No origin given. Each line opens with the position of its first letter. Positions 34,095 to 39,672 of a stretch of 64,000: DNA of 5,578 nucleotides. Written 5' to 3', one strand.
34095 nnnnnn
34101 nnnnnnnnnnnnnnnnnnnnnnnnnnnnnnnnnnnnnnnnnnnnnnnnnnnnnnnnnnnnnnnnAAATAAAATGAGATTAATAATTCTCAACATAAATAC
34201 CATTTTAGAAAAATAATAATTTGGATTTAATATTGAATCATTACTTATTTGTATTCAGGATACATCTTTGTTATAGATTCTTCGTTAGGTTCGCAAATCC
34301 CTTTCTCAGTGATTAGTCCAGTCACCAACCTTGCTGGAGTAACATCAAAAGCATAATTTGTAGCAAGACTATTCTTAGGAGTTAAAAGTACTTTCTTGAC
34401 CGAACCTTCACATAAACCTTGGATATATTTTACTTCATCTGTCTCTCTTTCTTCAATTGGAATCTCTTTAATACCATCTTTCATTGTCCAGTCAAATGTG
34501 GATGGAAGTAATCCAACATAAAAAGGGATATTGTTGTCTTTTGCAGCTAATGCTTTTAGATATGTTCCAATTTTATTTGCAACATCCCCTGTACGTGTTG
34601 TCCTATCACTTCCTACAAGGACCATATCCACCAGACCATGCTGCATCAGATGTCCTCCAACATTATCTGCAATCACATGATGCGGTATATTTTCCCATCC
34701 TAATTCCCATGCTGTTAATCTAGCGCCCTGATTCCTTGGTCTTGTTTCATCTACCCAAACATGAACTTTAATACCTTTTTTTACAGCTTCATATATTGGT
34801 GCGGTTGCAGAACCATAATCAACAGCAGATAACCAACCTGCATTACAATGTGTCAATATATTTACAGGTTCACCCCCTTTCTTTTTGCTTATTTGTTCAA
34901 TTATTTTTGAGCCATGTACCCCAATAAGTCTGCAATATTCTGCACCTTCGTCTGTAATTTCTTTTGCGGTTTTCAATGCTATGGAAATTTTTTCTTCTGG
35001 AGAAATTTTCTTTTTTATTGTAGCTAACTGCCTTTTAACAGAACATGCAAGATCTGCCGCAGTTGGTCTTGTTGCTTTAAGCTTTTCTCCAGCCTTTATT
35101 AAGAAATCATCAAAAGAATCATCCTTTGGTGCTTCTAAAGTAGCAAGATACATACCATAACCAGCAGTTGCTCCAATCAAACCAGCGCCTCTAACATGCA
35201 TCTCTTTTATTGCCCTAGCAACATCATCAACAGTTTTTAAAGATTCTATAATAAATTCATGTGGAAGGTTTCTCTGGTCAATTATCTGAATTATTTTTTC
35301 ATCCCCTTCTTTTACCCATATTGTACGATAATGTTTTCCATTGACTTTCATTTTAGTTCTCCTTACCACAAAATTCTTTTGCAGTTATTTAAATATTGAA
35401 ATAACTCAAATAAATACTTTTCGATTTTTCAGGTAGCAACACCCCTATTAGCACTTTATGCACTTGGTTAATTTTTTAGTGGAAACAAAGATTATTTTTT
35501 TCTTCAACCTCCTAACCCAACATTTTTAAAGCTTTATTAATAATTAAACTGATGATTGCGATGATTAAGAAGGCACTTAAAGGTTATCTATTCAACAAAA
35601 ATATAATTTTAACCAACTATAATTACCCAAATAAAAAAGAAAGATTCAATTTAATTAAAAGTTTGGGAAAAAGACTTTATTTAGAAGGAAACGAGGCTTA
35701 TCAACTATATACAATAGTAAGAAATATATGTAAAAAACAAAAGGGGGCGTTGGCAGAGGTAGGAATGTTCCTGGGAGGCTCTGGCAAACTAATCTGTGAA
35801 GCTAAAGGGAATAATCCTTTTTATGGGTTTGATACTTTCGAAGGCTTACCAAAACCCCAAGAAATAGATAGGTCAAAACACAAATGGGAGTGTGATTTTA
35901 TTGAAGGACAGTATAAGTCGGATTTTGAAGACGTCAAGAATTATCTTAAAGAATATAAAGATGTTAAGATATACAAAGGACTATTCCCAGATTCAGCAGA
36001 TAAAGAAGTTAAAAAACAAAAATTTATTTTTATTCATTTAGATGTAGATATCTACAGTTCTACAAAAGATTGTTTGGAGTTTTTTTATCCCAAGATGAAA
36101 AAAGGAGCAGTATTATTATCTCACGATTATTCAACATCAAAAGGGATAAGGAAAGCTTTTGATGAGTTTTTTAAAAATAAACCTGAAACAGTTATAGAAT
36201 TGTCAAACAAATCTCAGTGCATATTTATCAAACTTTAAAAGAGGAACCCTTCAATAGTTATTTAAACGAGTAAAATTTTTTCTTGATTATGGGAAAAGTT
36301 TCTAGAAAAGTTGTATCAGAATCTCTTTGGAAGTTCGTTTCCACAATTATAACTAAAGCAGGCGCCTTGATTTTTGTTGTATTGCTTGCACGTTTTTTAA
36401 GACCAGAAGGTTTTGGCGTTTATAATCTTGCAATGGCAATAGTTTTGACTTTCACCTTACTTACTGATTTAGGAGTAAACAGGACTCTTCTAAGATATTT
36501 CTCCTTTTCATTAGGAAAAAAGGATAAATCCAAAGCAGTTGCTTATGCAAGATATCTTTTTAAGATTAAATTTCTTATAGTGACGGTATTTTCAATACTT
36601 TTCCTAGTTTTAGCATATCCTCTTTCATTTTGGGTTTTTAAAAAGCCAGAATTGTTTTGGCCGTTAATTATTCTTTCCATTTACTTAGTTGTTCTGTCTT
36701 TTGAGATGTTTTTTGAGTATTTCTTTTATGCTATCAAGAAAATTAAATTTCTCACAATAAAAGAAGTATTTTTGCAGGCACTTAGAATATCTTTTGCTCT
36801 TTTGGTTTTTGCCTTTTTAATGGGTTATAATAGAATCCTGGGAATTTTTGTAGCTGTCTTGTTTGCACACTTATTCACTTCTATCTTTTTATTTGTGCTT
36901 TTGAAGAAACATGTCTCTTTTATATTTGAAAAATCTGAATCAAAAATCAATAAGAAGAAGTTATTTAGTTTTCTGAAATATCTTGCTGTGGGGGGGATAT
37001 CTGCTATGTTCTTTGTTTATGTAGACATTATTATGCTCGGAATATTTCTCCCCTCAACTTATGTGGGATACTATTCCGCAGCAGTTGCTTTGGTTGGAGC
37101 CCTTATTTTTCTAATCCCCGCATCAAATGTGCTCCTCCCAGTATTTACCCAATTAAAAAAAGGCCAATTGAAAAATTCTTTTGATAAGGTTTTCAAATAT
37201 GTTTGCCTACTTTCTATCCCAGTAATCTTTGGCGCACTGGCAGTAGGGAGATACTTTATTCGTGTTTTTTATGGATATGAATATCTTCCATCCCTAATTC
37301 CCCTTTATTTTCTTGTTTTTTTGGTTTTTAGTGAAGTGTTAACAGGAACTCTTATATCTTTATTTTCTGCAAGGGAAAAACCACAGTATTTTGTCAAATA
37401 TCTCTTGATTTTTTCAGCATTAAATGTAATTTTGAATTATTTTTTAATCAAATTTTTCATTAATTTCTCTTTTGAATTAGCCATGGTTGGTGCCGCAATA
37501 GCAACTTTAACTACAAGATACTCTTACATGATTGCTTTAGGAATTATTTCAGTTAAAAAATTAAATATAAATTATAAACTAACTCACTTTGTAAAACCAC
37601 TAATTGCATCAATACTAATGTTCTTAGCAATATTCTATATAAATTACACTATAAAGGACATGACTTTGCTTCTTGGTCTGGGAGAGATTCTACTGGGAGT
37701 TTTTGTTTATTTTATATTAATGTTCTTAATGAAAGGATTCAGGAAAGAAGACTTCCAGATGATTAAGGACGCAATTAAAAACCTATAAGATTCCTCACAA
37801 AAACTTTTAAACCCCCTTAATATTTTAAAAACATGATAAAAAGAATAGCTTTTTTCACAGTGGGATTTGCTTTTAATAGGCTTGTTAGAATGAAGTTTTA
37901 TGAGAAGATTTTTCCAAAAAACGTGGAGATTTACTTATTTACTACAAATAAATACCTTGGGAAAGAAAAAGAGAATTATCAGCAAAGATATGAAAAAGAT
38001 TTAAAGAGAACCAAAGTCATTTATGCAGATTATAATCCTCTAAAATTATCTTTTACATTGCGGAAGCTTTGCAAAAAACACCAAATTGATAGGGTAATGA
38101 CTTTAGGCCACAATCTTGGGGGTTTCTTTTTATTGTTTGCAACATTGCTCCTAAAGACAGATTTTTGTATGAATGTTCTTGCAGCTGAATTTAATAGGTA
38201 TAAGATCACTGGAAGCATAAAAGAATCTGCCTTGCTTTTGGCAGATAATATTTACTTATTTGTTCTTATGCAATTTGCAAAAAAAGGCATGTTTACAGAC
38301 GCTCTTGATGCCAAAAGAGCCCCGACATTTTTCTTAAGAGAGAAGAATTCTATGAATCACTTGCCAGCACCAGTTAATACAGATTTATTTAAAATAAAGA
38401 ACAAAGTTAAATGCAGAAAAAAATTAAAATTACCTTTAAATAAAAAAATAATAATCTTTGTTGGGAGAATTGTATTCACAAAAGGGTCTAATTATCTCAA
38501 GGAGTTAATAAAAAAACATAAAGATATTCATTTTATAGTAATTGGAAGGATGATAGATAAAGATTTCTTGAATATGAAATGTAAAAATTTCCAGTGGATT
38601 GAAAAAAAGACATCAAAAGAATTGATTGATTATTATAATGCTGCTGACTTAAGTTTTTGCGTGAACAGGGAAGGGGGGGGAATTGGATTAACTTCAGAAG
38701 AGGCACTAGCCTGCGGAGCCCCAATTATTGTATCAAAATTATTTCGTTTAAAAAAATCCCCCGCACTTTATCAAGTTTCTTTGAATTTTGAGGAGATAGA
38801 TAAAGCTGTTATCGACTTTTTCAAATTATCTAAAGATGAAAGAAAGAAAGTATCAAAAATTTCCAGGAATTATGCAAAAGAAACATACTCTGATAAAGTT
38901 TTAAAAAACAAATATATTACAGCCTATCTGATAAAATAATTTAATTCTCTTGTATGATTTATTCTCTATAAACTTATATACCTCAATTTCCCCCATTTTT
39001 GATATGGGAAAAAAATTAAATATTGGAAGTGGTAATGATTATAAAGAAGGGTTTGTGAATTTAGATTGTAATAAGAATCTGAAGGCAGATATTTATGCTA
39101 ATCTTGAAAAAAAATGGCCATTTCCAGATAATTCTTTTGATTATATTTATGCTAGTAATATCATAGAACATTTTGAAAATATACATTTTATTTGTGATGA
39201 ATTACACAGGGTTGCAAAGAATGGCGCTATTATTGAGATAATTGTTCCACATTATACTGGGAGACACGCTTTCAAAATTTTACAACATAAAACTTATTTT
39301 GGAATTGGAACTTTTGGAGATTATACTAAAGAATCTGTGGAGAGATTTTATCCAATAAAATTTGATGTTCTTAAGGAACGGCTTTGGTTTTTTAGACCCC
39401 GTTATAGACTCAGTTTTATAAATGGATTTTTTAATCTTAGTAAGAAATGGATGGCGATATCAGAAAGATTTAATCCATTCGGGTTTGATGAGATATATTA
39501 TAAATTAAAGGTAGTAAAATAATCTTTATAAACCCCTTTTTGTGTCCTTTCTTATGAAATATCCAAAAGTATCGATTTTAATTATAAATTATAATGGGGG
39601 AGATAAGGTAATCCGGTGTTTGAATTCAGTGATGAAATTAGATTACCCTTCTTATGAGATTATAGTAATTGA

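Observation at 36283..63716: Very large surface-glycan locus with three cobalamin-dependent radical SAM enzymes, one SPASM radical SAM and two SAM methyltransferases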

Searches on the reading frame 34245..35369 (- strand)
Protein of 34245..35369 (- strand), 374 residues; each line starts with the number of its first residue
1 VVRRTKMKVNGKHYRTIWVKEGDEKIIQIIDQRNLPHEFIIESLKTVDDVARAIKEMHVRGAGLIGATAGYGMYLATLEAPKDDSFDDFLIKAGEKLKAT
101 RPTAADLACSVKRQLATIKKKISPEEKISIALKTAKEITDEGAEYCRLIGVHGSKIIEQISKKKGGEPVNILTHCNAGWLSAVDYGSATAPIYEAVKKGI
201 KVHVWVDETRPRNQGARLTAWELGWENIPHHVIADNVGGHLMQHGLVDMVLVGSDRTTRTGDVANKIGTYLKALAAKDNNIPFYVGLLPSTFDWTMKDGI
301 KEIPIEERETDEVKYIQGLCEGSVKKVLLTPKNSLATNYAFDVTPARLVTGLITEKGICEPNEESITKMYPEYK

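Call 6: search_protein_families(library=pfam, proteins=[window:34245-35369:-], max_evalue=0.01)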
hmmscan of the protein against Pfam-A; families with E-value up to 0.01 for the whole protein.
window:34245-35369:- (374 aa): 1 family
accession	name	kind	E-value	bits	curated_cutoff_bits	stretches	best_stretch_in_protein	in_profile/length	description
PF01008.23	IF-2B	-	1.6e-59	201.9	22.4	1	59-361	2-280/280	Initiation factor 2 subunit family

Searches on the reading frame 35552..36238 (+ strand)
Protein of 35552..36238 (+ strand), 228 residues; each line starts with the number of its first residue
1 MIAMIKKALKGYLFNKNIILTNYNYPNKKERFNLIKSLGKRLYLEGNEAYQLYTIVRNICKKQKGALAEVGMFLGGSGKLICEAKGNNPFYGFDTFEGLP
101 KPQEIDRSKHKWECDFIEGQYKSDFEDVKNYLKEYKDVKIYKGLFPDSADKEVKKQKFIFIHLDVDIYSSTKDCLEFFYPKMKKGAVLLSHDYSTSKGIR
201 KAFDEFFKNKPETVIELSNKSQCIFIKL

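Call 6: search_protein_families(library=pfam, proteins=[window:35552-36238:+], max_evalue=0.01)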
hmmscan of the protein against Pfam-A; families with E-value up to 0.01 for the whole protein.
window:35552-36238:+ (228 aa): 2 families
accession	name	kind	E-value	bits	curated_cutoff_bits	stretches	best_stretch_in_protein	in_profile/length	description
PF05711.17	TylF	-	1.4e-16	61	23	1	54-209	81-245/264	Macrocin-O-methyltransferase (TylF)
PF13578.12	Methyltransf_24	-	2.2e-06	28.9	26.3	1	69-193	2-105/105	Methyltransferase domain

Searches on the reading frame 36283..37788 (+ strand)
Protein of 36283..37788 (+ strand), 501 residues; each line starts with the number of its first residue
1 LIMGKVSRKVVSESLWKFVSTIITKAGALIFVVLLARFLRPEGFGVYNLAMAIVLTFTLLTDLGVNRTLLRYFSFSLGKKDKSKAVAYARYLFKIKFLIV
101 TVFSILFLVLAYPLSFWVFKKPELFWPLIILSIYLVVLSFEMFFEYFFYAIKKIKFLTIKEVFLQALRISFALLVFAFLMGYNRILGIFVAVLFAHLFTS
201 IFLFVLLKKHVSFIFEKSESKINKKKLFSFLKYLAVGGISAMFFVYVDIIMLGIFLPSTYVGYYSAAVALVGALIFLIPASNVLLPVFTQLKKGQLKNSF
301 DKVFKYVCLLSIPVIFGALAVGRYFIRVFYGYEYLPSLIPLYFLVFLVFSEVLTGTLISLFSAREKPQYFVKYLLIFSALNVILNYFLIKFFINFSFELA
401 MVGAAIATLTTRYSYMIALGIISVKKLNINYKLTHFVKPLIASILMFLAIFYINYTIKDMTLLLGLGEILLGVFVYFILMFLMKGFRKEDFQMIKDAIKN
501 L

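Call 4: search_protein_families(library=pfam, proteins=[window:36283-37788:+], max_evalue=0.01)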
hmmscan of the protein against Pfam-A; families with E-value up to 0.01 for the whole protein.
window:36283-37788:+ (501 aa): 3 families
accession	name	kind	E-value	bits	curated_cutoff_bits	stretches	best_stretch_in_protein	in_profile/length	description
PF01943.22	Polysacc_synt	-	4.7e-27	95.6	28.2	1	13-291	4-273/274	Polysaccharide biosynthesis protein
PF13440.11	Polysacc_synt_3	-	1e-23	84.5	23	1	34-337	1-291/293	Polysaccharide biosynthesis protein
PF03023.19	MurJ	-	7e-05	22.1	27.4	1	263-453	236-437/451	Lipid II flippase MurJ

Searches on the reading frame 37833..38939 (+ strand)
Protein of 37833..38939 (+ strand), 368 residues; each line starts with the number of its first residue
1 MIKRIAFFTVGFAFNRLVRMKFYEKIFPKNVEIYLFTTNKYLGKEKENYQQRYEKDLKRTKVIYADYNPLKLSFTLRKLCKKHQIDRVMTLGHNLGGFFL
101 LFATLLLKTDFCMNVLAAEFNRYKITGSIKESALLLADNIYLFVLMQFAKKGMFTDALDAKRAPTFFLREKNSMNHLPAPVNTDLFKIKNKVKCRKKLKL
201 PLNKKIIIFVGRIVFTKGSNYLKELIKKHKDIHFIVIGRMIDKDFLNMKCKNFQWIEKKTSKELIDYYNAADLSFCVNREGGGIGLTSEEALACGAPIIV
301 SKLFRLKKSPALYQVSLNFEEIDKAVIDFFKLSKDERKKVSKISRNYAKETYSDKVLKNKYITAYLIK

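Call 4: search_protein_families(library=pfam, proteins=[window:37833-38939:+], max_evalue=0.01)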
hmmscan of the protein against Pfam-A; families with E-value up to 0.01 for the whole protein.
window:37833-38939:+ (368 aa): 3 families
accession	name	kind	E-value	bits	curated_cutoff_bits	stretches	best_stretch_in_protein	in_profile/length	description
PF00534.26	Glycos_transf_1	-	2e-14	54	26.4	1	195-302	6-123/172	Glycosyl transferases group 1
PF13692.12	Glyco_trans_1_4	-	2.9e-09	37.8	27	1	205-303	2-108/142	Glycosyl transferases group 1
PF13524.12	Glyco_trans_1_2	-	4.2e-05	24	25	1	222-342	6-123/144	Glycosyl transferase-like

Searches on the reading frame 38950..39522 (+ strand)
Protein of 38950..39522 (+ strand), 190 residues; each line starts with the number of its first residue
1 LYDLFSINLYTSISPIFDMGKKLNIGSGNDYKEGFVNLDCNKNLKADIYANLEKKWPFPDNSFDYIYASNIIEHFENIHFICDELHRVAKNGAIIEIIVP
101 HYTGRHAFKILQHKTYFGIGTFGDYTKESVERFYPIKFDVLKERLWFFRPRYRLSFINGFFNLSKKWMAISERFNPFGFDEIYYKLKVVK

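Call 4: search_protein_families(library=pfam, proteins=[window:38950-39522:+], max_evalue=0.01)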
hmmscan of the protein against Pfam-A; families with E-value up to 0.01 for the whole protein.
window:38950-39522:+ (190 aa): 4 families
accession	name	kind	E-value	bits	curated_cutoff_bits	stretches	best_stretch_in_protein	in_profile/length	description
PF08241.18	Methyltransf_11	-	1.4e-08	35.6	21.2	1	42-95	37-93/95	Methyltransferase domain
PF13489.12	Methyltransf_23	-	0.00015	22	27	1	43-104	61-123/164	Methyltransferase domain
PF08242.18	Methyltransf_12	-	0.00018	22.6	30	1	42-94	49-97/98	Methyltransferase domain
PF13649.12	Methyltransf_25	-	0.00025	22.1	27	1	50-92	52-96/97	Methyltransferase domain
